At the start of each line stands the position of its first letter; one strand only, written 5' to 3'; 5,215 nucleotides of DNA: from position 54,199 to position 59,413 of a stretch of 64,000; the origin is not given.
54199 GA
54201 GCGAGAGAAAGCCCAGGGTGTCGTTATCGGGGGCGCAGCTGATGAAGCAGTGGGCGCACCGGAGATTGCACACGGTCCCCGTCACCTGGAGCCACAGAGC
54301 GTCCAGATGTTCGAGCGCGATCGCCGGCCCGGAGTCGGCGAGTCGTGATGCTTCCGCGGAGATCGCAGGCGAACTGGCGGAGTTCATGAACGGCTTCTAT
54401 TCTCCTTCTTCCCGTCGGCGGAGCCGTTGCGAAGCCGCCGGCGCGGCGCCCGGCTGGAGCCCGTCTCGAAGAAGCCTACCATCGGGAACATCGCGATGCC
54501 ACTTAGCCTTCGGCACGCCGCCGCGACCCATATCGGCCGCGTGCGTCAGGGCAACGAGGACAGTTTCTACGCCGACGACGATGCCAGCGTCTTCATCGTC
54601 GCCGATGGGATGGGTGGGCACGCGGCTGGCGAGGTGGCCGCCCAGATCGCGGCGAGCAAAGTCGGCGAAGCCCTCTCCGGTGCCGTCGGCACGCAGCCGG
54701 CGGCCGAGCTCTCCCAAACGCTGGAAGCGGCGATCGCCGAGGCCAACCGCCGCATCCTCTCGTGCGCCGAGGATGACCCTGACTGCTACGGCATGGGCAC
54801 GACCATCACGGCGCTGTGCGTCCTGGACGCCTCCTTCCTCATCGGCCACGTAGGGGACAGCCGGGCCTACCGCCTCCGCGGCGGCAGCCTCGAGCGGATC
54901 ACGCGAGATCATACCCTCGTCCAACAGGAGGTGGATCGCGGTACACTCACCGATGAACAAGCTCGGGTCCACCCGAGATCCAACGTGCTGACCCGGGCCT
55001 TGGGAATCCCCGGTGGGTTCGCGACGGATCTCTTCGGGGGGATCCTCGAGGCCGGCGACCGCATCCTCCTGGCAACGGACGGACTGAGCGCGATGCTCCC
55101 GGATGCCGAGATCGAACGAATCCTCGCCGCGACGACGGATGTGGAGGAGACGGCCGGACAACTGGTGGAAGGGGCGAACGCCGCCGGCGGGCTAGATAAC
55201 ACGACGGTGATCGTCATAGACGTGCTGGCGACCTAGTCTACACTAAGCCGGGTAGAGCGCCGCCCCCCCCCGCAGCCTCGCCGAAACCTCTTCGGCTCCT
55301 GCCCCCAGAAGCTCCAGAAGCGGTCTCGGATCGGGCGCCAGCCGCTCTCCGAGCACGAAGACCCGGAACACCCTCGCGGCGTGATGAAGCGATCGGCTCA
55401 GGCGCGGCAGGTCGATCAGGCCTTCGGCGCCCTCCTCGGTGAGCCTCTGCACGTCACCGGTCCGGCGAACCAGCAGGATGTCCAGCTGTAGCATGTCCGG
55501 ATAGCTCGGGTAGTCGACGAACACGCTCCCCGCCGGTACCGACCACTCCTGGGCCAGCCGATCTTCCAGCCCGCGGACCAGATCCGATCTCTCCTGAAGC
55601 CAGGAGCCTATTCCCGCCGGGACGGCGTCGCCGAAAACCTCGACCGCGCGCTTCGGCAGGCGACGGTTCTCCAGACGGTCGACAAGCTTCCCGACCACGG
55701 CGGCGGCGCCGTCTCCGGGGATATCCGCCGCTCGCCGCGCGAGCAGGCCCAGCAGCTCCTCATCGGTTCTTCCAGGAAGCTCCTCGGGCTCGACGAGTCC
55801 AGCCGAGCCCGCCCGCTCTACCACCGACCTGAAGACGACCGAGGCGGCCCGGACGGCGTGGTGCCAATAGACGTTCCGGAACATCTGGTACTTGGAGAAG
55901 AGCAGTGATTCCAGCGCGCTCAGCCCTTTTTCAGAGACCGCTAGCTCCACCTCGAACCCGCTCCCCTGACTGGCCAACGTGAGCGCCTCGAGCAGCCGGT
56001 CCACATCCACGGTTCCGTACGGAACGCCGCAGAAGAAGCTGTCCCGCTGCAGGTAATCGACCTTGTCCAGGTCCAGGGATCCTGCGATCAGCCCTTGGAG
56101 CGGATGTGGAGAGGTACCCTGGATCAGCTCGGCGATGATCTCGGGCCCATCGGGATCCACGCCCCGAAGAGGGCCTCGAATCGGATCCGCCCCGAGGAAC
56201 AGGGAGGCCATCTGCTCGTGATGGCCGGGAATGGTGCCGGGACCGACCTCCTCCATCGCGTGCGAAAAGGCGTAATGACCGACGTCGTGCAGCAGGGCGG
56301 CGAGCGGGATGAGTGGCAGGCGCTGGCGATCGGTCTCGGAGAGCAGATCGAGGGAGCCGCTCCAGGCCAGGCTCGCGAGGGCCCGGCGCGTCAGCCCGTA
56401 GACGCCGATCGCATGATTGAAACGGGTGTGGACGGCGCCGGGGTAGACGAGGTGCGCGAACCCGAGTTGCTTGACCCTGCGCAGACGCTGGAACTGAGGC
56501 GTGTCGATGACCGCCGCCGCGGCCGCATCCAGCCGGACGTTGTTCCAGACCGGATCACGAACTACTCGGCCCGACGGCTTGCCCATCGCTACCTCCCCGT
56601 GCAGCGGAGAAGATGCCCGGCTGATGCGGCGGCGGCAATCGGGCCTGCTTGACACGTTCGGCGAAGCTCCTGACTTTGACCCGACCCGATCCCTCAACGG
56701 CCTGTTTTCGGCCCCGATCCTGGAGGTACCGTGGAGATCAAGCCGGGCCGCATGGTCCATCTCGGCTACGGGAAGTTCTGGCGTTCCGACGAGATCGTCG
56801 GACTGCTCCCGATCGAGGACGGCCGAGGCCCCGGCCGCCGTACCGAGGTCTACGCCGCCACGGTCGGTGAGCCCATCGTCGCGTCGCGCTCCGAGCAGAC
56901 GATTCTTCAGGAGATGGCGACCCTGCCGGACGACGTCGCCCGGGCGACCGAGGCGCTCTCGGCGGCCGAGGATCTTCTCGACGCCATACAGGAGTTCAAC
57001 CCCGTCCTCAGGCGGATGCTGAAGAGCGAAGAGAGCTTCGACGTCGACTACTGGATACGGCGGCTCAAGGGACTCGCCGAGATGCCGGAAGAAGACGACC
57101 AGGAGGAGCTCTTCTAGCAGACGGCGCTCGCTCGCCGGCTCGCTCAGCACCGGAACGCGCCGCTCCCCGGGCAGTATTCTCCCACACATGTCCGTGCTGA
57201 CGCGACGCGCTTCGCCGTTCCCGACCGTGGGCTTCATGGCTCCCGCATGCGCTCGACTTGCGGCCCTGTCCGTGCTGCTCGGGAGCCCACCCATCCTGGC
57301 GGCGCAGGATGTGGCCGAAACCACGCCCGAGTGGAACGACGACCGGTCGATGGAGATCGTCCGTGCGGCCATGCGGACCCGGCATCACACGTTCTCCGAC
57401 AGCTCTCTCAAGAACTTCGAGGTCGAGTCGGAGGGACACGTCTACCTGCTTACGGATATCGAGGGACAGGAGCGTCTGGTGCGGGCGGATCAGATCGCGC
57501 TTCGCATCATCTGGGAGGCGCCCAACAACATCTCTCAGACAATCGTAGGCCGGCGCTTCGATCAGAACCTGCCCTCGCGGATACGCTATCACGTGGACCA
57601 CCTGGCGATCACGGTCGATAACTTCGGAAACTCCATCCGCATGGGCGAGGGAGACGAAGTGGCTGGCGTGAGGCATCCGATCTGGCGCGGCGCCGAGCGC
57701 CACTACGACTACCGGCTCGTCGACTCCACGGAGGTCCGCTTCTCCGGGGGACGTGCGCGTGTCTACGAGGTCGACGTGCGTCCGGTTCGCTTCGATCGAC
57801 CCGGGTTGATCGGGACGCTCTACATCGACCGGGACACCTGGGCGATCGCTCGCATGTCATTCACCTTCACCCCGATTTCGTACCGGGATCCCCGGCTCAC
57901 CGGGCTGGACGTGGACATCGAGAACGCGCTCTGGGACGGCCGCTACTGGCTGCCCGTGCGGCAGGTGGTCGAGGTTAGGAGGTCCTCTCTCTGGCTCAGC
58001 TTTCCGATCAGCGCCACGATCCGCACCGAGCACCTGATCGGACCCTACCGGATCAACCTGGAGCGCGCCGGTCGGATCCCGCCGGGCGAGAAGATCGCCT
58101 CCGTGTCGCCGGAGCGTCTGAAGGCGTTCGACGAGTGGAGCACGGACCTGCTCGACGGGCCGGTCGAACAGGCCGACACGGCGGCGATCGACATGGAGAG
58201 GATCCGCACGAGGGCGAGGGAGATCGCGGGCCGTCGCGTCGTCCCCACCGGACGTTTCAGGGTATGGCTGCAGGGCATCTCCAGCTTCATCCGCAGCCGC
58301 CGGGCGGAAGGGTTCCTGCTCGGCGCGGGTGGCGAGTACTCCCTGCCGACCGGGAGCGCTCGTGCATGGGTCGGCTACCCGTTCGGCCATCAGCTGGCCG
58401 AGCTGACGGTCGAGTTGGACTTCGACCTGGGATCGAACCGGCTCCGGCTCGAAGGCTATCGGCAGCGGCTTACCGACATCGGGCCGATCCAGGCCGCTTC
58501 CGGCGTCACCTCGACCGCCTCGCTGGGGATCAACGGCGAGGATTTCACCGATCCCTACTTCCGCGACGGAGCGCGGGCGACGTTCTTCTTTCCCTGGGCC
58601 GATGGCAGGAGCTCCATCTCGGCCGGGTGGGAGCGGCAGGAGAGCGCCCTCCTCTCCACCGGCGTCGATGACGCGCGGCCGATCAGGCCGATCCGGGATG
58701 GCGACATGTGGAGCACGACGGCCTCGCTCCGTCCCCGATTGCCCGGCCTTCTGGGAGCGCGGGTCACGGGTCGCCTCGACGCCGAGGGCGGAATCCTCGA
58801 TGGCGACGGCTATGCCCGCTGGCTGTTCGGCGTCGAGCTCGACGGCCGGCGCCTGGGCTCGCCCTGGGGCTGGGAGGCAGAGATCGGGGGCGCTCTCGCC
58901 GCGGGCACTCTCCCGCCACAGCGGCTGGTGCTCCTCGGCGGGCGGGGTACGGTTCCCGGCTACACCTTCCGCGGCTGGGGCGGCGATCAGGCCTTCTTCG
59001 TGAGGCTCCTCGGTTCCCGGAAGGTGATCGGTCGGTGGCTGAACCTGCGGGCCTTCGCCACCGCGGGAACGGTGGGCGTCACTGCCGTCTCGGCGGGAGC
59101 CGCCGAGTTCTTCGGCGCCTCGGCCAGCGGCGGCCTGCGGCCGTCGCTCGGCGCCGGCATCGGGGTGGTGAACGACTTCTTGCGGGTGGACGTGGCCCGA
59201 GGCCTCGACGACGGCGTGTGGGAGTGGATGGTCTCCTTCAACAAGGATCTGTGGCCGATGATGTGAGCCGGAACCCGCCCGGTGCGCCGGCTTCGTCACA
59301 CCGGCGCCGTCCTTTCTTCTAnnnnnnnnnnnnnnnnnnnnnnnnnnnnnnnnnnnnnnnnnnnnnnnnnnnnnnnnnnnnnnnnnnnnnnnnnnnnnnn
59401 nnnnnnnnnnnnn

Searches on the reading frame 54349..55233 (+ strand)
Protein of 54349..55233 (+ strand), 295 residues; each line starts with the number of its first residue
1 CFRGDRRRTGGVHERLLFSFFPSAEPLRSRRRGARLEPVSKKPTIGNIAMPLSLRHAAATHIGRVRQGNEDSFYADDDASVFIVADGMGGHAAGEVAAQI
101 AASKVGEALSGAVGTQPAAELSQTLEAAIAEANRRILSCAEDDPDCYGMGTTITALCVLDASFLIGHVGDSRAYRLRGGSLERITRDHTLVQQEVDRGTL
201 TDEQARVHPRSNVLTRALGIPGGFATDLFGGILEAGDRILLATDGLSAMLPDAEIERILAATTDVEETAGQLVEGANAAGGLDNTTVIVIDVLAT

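Call 34: search_protein_families(library=pfam, proteins=[window:54349-55233:+], max_evalue=0.0001)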
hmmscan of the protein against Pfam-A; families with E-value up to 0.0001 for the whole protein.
window:54349-55233:+ (295 aa): 2 families
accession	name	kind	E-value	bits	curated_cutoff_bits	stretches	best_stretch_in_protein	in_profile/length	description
PF13672.11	PP2C_2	-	3e-17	63.3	24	1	65-269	8-198/209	Protein phosphatase 2C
PF00481.26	PP2C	-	5.1e-10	39.9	20.3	1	74-191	29-143/255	Protein phosphatase 2C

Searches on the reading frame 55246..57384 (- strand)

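Call 34: search_protein_families(library=pfam, proteins=[window:55246-57384:-], max_evalue=0.0001)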
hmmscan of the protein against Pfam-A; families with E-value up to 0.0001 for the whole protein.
window:55246-57384:- (713 aa): 2 families
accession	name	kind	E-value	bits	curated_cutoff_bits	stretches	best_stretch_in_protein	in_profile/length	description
PF19276.4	HD_assoc_2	-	6.6e-22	78.5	23.1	1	459-650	1-173/222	HD associated region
PF01966.28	HD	-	1.8e-05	25.5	22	1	321-393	1-63/116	HD domain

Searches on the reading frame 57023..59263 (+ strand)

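Call 34: search_protein_families(library=pfam, proteins=[window:57023-59263:+], max_evalue=0.0001)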
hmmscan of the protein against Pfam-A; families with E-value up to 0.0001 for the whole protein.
window:57023-59263:+ (747 aa): 1 family
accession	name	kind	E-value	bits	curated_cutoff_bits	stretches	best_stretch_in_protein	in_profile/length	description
PF18939.6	DUF5686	-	6.3e-07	28.6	39.2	1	165-327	71-223/669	Family of unknown function (DUF5686)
